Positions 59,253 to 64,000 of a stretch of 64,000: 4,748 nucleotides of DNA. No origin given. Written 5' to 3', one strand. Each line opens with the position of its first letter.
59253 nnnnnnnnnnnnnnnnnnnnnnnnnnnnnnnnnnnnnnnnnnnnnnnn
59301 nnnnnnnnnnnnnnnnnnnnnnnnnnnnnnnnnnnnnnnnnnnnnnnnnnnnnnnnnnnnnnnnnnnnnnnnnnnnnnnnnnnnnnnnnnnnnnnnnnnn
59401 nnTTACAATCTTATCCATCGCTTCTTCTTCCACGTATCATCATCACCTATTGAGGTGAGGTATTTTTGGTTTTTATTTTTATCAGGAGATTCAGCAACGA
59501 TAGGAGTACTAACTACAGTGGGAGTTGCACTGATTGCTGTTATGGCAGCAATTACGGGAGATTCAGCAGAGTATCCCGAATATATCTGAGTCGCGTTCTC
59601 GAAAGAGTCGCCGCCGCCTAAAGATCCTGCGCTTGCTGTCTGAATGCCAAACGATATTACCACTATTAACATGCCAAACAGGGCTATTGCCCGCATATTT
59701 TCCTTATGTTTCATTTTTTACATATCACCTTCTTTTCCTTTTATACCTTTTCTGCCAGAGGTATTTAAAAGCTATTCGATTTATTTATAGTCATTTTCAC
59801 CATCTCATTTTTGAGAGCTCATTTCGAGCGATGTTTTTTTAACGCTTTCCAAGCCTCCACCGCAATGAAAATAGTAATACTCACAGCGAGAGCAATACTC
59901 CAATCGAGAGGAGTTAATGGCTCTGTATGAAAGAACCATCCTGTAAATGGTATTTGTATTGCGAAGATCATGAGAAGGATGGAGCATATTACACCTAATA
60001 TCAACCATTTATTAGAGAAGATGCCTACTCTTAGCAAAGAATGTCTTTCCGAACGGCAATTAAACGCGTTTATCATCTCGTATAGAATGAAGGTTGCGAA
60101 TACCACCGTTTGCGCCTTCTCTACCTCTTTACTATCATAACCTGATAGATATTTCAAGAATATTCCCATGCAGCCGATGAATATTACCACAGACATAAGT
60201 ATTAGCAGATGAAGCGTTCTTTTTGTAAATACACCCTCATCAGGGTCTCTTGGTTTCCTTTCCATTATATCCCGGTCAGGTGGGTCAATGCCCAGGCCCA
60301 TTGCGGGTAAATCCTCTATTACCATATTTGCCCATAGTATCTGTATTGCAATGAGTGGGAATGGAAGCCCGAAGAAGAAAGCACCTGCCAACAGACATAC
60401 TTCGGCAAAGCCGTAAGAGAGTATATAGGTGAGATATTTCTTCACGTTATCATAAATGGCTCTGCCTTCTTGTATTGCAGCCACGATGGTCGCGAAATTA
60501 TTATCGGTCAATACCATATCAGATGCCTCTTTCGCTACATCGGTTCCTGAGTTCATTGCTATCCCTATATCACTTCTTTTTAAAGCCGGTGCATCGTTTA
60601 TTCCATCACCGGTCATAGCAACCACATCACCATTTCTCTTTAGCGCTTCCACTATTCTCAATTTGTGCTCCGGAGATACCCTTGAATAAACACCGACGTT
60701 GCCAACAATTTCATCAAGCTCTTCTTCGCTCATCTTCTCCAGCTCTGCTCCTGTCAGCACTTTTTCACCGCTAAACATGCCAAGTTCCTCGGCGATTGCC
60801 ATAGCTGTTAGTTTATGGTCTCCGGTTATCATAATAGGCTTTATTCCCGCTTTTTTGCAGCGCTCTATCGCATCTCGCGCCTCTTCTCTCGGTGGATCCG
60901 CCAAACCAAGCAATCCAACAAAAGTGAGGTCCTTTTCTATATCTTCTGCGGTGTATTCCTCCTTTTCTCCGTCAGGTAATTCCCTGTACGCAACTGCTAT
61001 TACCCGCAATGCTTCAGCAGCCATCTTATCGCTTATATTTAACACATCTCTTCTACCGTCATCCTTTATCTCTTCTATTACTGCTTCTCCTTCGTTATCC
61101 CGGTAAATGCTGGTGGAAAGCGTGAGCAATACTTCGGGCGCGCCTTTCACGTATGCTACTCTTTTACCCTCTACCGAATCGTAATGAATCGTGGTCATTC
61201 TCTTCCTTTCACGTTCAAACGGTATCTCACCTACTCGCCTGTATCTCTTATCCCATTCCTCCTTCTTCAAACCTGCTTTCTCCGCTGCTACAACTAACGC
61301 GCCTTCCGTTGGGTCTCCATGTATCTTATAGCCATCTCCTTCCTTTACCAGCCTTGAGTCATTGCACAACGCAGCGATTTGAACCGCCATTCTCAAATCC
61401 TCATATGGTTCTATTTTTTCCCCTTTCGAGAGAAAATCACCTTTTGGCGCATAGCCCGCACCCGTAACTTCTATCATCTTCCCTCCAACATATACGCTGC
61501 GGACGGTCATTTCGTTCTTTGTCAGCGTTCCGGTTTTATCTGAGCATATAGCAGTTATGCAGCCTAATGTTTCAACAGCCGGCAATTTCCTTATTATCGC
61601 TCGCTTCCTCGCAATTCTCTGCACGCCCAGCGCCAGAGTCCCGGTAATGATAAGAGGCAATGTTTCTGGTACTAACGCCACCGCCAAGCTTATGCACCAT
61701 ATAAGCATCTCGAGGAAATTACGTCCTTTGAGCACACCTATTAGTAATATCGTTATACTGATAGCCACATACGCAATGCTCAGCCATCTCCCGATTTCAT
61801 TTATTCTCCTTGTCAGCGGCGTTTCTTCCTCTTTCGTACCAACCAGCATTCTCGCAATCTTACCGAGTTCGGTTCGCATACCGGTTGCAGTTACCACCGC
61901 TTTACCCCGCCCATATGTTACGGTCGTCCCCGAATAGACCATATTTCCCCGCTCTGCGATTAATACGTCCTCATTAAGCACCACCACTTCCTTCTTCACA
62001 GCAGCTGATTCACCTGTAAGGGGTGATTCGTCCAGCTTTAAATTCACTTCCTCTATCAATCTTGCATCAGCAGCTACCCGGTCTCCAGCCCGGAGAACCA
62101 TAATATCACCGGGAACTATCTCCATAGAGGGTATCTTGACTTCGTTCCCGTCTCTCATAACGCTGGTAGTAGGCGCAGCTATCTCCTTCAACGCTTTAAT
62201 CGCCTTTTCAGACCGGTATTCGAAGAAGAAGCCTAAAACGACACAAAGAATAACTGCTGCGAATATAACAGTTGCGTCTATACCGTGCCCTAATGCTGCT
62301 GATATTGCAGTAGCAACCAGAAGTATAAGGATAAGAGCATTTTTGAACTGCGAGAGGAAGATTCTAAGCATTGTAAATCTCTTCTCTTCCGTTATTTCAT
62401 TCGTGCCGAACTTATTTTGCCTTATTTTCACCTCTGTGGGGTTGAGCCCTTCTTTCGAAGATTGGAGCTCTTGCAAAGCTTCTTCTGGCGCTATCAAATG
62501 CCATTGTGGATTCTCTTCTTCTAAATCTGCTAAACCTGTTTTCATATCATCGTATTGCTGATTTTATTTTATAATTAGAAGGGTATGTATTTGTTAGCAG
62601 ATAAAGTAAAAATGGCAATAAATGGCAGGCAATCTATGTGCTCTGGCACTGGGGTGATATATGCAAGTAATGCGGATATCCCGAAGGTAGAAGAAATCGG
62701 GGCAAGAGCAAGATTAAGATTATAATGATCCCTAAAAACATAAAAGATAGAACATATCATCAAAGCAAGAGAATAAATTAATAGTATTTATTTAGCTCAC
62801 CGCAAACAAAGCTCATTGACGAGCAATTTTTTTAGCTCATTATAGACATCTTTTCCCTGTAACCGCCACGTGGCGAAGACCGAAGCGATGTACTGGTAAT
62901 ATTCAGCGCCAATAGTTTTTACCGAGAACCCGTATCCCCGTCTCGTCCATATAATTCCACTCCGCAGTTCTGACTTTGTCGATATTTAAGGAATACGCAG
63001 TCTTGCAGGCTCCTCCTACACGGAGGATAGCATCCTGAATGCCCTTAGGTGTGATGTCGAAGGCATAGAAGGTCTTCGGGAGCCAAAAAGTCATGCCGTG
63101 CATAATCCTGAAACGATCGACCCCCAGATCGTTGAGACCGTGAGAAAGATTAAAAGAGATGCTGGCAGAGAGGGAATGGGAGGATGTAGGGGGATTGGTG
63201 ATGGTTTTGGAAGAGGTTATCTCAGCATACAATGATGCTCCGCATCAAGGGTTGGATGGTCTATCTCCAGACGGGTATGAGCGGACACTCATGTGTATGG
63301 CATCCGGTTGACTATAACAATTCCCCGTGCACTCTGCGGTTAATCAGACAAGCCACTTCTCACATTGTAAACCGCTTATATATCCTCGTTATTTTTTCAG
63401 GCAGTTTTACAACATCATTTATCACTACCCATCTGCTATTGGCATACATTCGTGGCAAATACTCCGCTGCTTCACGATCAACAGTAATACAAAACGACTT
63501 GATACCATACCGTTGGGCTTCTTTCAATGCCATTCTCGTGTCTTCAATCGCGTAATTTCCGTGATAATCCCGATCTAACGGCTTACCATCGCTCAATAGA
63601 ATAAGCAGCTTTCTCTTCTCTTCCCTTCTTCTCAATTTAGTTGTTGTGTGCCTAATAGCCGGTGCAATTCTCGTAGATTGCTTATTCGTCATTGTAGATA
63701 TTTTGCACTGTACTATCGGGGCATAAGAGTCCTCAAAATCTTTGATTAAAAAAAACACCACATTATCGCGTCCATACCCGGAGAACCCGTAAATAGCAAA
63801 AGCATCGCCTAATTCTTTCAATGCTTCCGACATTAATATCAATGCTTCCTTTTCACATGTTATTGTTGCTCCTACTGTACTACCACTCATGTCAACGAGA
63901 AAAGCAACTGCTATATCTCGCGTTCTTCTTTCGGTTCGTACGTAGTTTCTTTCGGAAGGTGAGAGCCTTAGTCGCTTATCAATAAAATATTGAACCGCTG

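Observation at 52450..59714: Tandem paralogous ~1000-aa legumain-domain/beta-helix surface proteins separated by a toxin-antitoxin-like pair; one paralog broken; AT-rich and internally duplicated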

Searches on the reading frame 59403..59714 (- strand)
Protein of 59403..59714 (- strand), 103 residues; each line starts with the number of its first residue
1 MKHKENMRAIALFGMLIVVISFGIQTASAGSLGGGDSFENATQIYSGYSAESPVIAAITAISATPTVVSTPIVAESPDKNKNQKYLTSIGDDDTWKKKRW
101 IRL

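Call 3: search_protein_families(library=pfam, proteins=[window:59403-59714:-], max_evalue=0.01)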
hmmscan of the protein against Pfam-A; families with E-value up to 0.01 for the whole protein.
window:59403-59714:- (103 aa): 0 families

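Call 4: search_protein_families(library=ncbifam, proteins=[window:59403-59714:-], max_evalue=0.01)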
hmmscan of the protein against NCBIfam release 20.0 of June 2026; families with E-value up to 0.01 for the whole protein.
window:59403-59714:- (103 aa): 0 families

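Call 43: search_protein_families(library=pfam, proteins=[window:59403-59714:-], max_evalue=10)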
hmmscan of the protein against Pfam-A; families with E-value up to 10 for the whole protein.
window:59403-59714:- (103 aa): 0 families

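Call 58: find_homologous_proteins(query=window:59403-59714:-, max_evalue=0.001)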
Query window:59403-59714:- (103 aa): 2 proteins with E <= 0.001 among 16 candidates.
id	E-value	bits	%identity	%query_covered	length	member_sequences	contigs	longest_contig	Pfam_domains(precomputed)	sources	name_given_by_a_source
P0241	6.8e-60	217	100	100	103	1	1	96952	-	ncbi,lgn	ncbi:MAG: hypothetical protein WAV32_00835 [Halobacteriota archaeon]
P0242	1.3e-9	56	77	42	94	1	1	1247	-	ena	-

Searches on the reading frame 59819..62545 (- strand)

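Call 55: search_protein_families(library=pfam, proteins=[window:59819-62545:-], max_evalue=0.001)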
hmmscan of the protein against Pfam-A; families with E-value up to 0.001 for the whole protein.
window:59819-62545:- (908 aa): 7 families
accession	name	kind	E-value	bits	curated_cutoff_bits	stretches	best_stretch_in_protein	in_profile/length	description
PF00689.26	Cation_ATPase_C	-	1e-54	185.4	27.3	1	728-902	1-175/175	Cation transporting ATPase, C-terminus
PF00122.25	E1-E2_ATPase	-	3.6e-52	176.9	28.1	1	123-314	3-181/181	E1-E2 ATPase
PF13246.12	Cation_ATPase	-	6.8e-25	87.4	21.7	1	392-480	1-91/91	Cation transport ATPase (P-type)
PF00702.32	Hydrolase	-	5e-22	79.7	26.4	1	330-658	1-190/191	haloacid dehalogenase-like hydrolase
PF00690.31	Cation_ATPase_N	-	9.9e-19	67.2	20.4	1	15-82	1-69/69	Cation transporter/ATPase, N-terminus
PF08282.18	Hydrolase_3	-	8.7e-10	39.2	20.9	1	631-690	195-254/255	haloacid dehalogenase-like hydrolase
PF12710.13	HAD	-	7.4e-06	26.9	27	1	510-656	52-189/189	haloacid dehalogenase-like hydrolase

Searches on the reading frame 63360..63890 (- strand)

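Call 55: search_protein_families(library=pfam, proteins=[window:63360-63890:-], max_evalue=0.001)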
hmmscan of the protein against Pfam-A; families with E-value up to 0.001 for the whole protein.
window:63360-63890:- (176 aa): 2 families
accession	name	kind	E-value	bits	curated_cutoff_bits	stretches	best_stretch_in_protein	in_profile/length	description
PF00092.34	VWA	-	3.7e-07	31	23.8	1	14-148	21-150/174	von Willebrand factor type A domain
PF11775.14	CobT_C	-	6.4e-05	23.1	21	1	78-168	121-211/220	Cobalamin biosynthesis protein CobT VWA domain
